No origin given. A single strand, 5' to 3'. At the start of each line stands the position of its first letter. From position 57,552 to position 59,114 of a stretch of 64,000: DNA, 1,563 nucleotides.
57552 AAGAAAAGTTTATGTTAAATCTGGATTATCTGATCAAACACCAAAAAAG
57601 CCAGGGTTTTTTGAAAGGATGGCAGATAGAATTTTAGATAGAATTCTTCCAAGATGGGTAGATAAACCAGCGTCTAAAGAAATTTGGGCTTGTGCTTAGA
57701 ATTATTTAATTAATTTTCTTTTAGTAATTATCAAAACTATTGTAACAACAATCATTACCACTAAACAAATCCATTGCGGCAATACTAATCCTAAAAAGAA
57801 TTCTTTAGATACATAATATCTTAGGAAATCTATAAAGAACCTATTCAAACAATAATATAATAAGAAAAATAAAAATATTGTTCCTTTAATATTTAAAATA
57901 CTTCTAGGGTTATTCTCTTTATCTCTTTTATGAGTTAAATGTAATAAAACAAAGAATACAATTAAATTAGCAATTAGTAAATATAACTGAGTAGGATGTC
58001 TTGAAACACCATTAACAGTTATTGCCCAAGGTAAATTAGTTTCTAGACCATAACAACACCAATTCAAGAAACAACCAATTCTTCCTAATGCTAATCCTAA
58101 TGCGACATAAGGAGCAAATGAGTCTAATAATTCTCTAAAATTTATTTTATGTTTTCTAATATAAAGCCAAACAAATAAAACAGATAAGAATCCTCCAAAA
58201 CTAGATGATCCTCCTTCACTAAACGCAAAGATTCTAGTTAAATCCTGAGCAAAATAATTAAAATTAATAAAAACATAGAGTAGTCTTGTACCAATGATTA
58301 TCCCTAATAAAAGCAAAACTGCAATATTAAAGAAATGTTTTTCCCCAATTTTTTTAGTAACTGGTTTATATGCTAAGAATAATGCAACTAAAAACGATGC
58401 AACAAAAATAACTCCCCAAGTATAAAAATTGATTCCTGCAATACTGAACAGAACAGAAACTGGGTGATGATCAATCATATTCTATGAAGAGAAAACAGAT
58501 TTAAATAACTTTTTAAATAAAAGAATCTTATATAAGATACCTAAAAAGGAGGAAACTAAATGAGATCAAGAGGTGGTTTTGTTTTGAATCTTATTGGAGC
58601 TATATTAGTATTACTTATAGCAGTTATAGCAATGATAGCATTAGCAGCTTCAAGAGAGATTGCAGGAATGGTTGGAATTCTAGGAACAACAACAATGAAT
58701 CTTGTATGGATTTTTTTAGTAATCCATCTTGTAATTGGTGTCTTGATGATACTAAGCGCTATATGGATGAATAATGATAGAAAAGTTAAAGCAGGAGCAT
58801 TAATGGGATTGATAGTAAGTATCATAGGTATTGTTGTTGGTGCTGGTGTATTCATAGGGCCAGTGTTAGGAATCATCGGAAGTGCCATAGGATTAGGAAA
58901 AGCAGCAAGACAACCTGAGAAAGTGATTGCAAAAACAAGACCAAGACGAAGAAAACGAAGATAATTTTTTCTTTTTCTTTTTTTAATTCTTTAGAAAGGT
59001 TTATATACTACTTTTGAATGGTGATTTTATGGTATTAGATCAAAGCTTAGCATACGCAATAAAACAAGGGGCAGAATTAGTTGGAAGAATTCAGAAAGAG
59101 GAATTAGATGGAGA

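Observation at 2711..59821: Two protein-composition classes: about 25 R/G/P/D/E/W-rich ORFans interleaved singly among K/I/N-rich core genes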

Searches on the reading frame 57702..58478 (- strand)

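Call 18: search_protein_families(library=pfam, max_evalue=0.001, proteins=[window:57702-58478:-])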
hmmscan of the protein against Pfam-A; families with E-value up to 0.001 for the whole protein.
window:57702-58478:- (258 aa): 1 family
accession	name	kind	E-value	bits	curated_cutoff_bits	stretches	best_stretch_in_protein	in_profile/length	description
PF01790.23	LGT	-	2.5e-50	171.5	24.9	1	9-250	2-239/240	Prolipoprotein diacylglyceryl transferase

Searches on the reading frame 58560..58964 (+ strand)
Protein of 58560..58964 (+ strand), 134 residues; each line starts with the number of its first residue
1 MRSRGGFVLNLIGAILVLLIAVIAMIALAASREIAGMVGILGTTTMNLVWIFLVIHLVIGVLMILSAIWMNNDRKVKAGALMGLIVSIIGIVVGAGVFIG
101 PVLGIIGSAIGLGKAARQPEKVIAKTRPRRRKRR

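Call 12: search_protein_families(library=pfam, max_evalue=0.01, proteins=[window:58560-58964:+])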
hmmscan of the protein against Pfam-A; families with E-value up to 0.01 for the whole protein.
window:58560-58964:+ (134 aa): 1 family
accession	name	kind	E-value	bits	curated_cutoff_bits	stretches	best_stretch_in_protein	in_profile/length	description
PF13273.12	DUF4064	-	0.0011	19.6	32.1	1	7-92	6-101/102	Protein of unknown function (DUF4064)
